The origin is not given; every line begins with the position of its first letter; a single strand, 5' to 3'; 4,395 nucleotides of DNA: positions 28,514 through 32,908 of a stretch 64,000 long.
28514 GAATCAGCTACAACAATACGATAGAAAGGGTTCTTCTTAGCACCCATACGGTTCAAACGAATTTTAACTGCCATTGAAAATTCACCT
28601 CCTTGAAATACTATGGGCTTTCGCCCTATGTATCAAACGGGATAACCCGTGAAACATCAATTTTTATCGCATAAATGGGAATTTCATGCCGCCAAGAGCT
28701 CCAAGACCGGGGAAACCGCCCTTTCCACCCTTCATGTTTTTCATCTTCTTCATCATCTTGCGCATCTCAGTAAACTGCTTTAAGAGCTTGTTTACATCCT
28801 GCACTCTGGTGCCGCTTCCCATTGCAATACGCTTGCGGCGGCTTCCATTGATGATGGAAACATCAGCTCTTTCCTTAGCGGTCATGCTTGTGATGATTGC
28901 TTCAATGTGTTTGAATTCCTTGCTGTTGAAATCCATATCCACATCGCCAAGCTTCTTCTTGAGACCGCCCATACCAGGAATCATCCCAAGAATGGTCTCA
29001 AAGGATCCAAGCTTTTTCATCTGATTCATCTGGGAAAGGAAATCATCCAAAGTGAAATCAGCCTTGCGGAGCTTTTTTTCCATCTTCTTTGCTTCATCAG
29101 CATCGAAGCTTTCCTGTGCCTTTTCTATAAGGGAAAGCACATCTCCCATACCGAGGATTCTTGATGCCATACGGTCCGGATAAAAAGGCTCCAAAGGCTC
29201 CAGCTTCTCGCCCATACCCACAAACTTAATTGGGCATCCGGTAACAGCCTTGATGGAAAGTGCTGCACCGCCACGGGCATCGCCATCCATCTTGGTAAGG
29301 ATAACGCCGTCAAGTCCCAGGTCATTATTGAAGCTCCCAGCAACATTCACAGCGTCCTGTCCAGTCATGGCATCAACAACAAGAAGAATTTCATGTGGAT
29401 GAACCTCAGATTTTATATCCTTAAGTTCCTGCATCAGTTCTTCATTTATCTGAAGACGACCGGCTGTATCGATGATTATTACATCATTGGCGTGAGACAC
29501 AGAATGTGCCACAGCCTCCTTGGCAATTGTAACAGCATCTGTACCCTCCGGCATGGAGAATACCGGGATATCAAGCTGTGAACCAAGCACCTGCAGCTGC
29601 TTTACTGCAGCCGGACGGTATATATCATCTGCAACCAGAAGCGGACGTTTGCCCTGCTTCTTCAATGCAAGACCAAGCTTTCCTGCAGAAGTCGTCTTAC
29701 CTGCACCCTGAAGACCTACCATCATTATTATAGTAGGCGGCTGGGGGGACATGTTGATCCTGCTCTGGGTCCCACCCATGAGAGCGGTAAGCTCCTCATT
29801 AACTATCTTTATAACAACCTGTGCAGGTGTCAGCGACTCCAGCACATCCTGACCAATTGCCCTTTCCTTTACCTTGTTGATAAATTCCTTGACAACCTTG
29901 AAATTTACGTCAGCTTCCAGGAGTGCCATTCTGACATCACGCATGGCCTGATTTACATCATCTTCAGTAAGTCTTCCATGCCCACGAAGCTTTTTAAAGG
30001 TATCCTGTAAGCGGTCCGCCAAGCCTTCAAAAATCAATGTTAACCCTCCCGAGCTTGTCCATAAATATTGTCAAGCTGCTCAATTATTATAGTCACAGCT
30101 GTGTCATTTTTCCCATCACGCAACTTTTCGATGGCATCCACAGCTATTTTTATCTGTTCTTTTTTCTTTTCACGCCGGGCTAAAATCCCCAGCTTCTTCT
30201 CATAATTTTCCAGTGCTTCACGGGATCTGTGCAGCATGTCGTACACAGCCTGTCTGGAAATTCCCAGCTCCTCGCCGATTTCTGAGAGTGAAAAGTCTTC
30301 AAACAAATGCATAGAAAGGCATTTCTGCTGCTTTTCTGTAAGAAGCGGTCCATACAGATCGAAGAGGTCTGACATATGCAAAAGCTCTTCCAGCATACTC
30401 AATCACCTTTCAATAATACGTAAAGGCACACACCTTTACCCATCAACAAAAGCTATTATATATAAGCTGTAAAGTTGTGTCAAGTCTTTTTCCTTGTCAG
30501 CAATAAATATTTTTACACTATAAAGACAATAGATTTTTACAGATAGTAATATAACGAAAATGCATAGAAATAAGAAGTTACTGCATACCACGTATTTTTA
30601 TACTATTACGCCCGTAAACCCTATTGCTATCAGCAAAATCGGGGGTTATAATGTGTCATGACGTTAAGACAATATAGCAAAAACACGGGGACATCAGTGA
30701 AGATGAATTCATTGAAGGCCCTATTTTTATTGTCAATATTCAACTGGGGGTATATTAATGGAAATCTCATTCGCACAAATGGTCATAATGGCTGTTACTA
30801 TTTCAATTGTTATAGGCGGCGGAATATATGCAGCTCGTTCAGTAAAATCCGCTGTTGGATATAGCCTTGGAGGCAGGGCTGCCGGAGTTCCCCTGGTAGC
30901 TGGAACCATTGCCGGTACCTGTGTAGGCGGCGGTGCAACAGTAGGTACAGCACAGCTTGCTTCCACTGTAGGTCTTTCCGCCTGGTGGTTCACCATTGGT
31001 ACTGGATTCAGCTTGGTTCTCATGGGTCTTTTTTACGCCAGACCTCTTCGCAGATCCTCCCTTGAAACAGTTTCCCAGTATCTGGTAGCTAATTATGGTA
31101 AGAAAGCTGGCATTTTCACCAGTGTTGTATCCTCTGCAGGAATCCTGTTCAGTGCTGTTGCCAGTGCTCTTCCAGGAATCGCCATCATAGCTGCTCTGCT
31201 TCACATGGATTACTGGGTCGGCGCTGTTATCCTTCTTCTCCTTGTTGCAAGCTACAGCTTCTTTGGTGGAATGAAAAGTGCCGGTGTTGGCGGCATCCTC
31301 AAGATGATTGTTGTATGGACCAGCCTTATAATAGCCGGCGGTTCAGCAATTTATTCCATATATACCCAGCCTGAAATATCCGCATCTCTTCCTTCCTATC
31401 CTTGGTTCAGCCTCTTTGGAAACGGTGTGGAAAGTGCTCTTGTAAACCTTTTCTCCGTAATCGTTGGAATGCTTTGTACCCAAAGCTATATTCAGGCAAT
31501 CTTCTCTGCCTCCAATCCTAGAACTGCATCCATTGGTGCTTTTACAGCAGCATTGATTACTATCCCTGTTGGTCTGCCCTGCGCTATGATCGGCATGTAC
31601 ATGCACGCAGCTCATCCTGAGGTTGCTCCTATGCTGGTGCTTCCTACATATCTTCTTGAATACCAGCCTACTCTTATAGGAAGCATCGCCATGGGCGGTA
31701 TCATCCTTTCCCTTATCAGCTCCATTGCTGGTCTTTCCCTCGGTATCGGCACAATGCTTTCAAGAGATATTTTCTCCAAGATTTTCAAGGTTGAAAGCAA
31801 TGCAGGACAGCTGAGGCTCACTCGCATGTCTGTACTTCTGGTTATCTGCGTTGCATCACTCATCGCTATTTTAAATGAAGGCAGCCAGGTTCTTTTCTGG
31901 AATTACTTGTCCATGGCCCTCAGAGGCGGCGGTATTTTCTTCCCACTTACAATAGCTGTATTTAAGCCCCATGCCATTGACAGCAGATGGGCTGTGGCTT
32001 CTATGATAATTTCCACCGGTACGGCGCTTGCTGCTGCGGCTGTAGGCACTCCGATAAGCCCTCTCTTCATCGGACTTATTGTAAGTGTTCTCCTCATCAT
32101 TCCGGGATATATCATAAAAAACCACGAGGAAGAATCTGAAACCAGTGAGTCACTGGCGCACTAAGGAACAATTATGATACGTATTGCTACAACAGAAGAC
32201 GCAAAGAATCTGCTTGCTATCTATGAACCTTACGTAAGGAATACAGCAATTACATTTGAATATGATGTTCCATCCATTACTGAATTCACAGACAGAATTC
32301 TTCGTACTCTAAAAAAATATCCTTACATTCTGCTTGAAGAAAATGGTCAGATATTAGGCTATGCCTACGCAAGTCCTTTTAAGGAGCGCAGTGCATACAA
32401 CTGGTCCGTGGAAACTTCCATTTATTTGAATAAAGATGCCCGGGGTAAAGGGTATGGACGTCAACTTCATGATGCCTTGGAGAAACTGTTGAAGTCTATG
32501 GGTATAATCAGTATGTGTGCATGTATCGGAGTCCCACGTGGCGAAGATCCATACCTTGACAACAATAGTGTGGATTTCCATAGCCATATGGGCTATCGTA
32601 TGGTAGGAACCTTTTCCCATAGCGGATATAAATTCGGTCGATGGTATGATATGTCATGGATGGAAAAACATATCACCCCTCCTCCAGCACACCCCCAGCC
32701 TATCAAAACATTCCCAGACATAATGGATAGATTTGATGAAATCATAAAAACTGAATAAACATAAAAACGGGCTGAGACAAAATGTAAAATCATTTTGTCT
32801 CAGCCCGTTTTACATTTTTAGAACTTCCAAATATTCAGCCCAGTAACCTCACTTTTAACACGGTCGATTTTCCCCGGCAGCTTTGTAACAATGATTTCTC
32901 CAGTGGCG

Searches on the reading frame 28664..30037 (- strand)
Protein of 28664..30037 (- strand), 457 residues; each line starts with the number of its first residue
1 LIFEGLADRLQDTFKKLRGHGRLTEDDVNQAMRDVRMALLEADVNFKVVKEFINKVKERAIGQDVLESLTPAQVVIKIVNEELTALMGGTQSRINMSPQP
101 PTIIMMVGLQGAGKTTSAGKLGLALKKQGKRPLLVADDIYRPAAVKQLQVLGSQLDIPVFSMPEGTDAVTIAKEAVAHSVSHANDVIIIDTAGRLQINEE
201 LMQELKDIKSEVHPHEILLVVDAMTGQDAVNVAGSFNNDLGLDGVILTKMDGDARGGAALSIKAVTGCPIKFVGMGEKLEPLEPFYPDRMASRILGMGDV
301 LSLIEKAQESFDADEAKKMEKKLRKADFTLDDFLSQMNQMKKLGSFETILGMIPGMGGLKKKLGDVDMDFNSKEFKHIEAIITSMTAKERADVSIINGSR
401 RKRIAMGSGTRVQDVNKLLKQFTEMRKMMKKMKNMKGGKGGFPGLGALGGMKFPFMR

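Call 14: search_protein_families(library=pfam, proteins=[window:28664-30037:-], max_evalue=0.00001)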
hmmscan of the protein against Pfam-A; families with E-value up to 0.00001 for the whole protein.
window:28664-30037:- (457 aa): 4 families
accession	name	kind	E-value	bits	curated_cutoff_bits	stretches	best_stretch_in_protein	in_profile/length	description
PF00448.28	SRP54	-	5.7e-76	255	22.7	1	101-296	1-196/196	SRP54-type protein, GTPase domain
PF02978.25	SRP_SPB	-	1.1e-35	122.3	27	1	327-429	1-91/91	Signal peptide binding domain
PF02881.24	SRP54_N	-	1.4e-23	83.3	22.4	1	6-83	1-75/75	SRP54-type protein, helical bundle domain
PF13401.12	AAA_22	-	4.2e-06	27.5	27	0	102-210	6-109/130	AAA domain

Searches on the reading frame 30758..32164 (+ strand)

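Call 14: search_protein_families(library=pfam, proteins=[window:30758-32164:+], max_evalue=0.00001)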
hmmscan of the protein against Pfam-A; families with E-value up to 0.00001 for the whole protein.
window:30758-32164:+ (468 aa): 1 family
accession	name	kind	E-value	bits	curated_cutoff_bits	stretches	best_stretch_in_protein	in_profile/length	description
PF00474.23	SSF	-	3.3e-13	49.7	22.8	1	35-417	1-404/406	Sodium:solute symporter family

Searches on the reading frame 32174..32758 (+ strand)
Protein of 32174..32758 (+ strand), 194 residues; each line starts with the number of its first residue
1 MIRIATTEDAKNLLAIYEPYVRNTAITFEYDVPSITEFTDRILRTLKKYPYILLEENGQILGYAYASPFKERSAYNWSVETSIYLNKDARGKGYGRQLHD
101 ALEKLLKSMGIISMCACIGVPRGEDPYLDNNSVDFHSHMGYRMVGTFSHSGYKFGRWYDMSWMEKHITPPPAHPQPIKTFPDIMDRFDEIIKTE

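Call 14: search_protein_families(library=pfam, proteins=[window:32174-32758:+], max_evalue=0.00001)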
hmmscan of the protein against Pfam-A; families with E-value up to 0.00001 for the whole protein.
window:32174-32758:+ (194 aa): 3 families
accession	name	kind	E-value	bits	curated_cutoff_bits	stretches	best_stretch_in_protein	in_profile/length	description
PF13420.13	Acetyltransf_4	-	1.7e-32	113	24.3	1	2-162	1-155/155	Acetyltransferase (GNAT) domain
PF00583.31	Acetyltransf_1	-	1.6e-11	44.9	20.7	1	36-114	22-97/116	Acetyltransferase (GNAT) family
PF13508.13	Acetyltransf_7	-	3.3e-08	34.2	27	1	51-142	5-83/84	Acetyltransferase (GNAT) domain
